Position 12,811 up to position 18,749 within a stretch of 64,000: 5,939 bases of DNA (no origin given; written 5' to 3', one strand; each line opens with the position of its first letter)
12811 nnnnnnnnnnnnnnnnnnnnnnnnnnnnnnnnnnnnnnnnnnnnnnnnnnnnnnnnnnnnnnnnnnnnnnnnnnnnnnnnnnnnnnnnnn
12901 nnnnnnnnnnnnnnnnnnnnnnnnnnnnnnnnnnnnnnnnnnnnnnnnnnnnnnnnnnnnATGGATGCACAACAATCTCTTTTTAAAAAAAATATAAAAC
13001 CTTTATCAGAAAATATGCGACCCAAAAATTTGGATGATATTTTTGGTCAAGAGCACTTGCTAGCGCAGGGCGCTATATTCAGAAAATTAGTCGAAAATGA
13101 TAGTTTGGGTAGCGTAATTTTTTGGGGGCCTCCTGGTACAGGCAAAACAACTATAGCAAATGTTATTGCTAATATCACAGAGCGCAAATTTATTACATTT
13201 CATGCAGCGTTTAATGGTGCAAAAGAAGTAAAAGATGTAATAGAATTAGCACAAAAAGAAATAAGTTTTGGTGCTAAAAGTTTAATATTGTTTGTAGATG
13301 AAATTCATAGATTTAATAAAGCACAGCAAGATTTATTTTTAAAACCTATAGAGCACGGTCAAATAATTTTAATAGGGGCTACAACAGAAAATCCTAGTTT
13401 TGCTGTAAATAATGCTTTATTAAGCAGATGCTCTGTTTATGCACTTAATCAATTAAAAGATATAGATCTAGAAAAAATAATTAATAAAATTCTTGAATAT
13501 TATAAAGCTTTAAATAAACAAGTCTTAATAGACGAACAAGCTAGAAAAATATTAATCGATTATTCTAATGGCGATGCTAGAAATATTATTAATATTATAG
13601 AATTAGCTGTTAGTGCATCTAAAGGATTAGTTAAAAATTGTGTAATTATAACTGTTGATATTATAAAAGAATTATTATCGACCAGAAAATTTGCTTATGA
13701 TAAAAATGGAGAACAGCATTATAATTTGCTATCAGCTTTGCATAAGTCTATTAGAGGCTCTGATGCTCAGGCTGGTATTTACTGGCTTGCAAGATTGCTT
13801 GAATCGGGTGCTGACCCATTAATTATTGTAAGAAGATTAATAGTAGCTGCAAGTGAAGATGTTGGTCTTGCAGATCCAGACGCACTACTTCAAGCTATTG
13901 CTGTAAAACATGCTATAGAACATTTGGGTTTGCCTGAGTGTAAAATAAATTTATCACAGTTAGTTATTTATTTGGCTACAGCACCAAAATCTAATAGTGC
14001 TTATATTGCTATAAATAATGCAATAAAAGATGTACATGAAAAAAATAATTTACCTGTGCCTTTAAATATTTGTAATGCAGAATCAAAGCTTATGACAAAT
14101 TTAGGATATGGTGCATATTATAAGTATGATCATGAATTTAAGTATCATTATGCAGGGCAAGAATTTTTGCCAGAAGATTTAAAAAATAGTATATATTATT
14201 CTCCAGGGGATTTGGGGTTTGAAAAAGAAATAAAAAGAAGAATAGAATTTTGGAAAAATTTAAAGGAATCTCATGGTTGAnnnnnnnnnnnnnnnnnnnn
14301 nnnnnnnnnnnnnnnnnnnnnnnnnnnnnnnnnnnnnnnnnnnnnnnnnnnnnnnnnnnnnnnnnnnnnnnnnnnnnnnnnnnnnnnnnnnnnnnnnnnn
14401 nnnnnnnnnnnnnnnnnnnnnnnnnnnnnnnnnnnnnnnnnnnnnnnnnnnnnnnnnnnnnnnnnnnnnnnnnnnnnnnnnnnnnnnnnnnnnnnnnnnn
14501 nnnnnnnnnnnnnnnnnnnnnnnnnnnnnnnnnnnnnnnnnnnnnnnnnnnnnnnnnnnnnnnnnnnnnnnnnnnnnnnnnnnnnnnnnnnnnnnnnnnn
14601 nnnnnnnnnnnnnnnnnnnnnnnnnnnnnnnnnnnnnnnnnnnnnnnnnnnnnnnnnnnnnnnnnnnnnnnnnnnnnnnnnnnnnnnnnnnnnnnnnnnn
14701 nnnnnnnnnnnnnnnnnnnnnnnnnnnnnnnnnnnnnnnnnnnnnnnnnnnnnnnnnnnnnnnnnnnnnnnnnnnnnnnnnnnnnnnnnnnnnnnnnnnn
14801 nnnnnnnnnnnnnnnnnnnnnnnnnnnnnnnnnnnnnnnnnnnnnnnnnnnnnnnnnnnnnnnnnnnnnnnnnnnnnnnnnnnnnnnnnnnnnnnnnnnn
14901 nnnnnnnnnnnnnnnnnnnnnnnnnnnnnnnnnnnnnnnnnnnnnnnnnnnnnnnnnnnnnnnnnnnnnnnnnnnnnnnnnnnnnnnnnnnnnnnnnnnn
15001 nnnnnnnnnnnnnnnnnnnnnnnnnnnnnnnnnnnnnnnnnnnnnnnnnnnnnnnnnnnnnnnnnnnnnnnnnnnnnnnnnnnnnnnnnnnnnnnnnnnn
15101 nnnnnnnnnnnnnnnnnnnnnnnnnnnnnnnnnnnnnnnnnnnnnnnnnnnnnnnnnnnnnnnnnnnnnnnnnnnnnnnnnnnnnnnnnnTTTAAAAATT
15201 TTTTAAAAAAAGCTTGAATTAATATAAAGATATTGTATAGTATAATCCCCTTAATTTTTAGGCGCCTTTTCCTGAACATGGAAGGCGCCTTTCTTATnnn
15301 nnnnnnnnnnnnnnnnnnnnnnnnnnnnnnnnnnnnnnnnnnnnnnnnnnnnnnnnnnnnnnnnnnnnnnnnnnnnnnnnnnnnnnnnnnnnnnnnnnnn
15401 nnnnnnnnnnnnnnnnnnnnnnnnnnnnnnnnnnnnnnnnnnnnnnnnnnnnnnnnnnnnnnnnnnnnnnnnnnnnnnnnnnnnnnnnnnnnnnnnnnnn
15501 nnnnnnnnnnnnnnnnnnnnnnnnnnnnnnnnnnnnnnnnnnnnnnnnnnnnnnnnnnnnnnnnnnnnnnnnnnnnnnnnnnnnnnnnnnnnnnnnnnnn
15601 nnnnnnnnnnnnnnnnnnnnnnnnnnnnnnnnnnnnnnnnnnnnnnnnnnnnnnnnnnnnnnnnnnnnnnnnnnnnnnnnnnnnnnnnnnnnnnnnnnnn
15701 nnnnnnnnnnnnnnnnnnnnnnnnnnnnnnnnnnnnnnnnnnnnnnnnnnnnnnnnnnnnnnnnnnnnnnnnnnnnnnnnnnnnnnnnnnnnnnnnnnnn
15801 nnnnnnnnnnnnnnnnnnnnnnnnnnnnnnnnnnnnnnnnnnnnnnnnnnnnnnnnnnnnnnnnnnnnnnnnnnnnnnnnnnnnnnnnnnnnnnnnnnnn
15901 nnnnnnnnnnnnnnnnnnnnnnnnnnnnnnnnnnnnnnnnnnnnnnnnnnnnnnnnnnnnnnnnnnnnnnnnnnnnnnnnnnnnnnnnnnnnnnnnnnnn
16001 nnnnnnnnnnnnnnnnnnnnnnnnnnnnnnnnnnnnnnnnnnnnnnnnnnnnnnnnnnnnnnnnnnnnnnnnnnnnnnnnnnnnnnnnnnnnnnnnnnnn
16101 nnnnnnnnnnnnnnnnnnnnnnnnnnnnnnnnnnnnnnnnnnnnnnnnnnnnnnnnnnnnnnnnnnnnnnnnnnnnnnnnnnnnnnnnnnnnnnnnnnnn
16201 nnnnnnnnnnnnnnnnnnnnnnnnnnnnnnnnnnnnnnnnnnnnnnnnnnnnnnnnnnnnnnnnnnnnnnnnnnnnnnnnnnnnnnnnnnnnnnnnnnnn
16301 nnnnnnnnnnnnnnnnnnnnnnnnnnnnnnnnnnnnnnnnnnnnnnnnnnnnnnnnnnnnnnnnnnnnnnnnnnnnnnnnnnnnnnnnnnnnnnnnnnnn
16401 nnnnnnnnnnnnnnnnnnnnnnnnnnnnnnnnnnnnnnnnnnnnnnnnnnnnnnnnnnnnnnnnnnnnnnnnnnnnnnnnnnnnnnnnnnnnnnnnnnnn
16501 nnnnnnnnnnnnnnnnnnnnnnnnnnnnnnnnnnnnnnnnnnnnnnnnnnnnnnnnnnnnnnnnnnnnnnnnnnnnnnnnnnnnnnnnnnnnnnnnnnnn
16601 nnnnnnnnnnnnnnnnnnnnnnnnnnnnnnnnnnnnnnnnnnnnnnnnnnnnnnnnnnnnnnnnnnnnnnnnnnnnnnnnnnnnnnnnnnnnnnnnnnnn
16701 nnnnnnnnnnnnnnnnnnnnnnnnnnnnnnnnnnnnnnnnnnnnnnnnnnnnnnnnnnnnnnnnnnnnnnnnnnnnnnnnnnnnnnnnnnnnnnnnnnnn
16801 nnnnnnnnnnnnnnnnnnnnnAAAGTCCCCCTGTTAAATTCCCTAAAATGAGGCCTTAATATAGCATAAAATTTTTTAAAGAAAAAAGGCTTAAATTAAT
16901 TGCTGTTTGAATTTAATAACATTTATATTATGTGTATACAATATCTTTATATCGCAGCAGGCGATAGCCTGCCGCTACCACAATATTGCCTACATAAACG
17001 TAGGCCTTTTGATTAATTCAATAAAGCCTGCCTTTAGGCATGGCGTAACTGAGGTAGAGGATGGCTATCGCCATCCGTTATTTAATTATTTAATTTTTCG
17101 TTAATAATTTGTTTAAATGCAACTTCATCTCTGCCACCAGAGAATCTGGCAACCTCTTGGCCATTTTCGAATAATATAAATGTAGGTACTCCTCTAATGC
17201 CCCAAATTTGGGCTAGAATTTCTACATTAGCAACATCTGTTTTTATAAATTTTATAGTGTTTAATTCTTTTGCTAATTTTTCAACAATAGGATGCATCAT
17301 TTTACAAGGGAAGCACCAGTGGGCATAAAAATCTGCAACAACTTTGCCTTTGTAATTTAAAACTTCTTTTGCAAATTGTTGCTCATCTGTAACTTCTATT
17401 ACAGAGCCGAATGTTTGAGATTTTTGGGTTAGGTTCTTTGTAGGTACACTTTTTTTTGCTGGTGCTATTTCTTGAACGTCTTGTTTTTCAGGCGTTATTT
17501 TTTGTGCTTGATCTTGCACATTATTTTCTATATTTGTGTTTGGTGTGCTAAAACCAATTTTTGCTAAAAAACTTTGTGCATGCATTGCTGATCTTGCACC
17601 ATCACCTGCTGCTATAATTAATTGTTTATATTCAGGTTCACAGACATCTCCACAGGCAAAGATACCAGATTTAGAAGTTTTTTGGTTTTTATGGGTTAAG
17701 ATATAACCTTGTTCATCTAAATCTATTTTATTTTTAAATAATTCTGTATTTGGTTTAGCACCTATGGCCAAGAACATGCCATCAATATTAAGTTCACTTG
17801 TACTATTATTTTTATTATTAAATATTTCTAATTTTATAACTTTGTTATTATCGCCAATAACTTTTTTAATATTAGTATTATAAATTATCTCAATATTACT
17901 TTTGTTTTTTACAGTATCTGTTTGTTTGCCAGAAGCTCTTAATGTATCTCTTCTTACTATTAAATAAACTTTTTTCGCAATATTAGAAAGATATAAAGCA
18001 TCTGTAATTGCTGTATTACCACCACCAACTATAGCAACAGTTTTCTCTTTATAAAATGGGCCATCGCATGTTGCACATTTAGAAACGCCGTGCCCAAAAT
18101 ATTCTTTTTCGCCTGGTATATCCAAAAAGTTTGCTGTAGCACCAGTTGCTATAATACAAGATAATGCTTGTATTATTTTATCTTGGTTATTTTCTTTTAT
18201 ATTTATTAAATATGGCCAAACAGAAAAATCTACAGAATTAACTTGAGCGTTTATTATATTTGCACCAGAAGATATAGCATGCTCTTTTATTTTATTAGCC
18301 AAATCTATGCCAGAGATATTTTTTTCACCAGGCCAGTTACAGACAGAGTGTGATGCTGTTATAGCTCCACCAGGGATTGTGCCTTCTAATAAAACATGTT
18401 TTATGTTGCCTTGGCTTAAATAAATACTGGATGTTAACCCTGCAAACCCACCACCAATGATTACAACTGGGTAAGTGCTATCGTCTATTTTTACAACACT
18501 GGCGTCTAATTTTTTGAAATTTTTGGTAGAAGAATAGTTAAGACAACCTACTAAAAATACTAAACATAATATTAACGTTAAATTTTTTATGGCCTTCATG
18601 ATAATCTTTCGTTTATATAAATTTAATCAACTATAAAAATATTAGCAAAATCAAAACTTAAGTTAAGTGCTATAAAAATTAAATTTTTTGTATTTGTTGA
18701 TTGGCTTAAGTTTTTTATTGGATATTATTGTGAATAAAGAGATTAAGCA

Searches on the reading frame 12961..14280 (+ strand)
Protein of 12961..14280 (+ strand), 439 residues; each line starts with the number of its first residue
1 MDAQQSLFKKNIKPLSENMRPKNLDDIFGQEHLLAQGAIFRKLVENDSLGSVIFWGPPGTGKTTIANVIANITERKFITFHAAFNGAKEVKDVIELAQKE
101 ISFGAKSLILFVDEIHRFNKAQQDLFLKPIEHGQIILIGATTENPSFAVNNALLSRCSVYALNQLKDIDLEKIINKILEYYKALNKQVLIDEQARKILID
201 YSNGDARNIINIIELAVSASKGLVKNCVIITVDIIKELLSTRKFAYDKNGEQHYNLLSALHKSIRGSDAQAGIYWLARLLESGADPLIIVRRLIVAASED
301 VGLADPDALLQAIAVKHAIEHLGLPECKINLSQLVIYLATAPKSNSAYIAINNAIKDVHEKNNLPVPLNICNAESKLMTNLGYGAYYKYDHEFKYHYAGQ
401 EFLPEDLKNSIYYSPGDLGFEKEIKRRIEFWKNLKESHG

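Call 48: search_protein_families(library=pfam, proteins=[window:12961-14280:+], max_evalue=0.001)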
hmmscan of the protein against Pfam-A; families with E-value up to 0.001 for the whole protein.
window:12961-14280:+ (439 aa): 13 families
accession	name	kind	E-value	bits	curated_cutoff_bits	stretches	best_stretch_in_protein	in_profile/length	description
PF12002.13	MgsA_C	-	2.3e-63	213.5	27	1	266-431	1-166/167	MgsA AAA+ ATPase C terminal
PF16193.11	AAA_assoc_2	-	2.8e-24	85.6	34.3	1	185-265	2-81/81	AAA C-terminal domain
PF00004.35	AAA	-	6.9e-17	62.6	21.2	1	52-159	1-125/131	ATPase family associated with various cellular activities (AAA)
PF05496.18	RuvB_N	-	1.1e-13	51.7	27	1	19-140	1-119/159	Holliday junction DNA helicase RuvB P-loop domain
PF01078.27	Mg_chelatase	-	3e-07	30.5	20.3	0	74-153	75-152/207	Magnesium chelatase, subunit ChlI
PF07728.20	AAA_5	-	5.9e-07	30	22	1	52-141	2-101/139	AAA domain (dynein-related subfamily)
PF00158.32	Sigma54_activat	-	9.3e-06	25.9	20.2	0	51-144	24-131/168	Sigma-54 interaction domain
PF13191.12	AAA_16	-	2.2e-05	25.5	32.6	0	40-79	16-55/167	AAA ATPase domain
PF20720.3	nSTAND3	-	8.6e-05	22.7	27.2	1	50-102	18-69/155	Novel STAND NTPase 3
PF13173.12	AAA_14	-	0.00033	21.1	27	0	52-162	5-120/129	AAA domain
PF13245.12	AAA_19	-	0.0005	20.7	25.1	0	52-75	14-37/134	AAA domain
PF13604.12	AAA_30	-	0.00067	19.9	27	0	36-95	6-67/191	AAA domain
PF00931.28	NB-ARC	-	0.00092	19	23.5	0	38-72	7-41/248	NB-ARC domain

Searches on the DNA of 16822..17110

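Call 70: search_rna_families(source=window, start=16822, end=17110, threshold=evalue, max_evalue=1)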
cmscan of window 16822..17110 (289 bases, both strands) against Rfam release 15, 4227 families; matches with E-value up to 1: 1.
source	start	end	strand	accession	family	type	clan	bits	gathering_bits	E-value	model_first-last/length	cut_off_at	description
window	16852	16969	+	RF00396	SNORA13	Gene; snRNA; snoRNA; HACA-box;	CL00028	18.1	53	0.77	1-134/134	no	Small nucleolar RNA SNORA13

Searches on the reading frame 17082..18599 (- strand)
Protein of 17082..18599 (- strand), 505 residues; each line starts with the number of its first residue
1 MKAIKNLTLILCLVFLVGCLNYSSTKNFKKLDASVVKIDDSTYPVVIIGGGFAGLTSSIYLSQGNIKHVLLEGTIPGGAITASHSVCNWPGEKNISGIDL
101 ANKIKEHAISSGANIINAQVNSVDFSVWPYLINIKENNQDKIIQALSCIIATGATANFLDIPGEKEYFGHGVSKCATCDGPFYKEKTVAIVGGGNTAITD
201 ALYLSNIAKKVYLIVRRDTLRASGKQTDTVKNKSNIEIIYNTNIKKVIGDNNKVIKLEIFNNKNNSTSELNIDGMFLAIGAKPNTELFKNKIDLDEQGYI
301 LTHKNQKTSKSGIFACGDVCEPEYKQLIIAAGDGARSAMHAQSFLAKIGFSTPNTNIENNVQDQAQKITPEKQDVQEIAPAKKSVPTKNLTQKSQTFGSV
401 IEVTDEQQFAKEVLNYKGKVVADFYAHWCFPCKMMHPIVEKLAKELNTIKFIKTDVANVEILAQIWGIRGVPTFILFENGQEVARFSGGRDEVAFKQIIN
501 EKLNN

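Call 48: search_protein_families(library=pfam, proteins=[window:17082-18599:-], max_evalue=0.001)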
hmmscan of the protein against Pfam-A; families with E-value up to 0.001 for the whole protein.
window:17082-18599:- (505 aa): 10 families
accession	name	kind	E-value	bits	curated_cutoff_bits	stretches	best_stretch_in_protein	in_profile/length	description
PF07992.20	Pyr_redox_2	-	1.9e-50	172.4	26.1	1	44-333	2-290/291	Pyridine nucleotide-disulphide oxidoreductase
PF00085.26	Thioredoxin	-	5.8e-26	90.9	23.5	1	402-500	3-102/103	Thioredoxin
PF13738.12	Pyr_redox_3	-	1.5e-15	57.7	30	1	140-317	120-305/305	Pyridine nucleotide-disulphide oxidoreductase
PF00070.33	Pyr_redox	-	5.7e-13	49.6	22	1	188-257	2-77/82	Pyridine nucleotide-disulphide oxidoreductase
PF13098.12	Thioredoxin_2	-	1.5e-06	28.9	27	1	418-498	6-103/104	Thioredoxin-like domain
PF01266.30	DAO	-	2.6e-06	27.6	27.9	0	45-84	2-43/353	FAD dependent oxidoreductase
PF01946.23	Thi4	-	0.00015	21.5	26.2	0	44-78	19-55/235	Thi4 family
PF01494.25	FAD_binding_3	-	0.00025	20.8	22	0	43-72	2-31/349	FAD binding domain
PF00890.30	FAD_binding_2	-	0.00031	20.5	20.4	1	45-99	2-58/414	FAD binding domain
PF13434.12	Lys_Orn_oxgnase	-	0.00097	18.8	21.3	0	229-280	285-336/339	L-lysine 6-monooxygenase/L-ornithine 5-monooxygenase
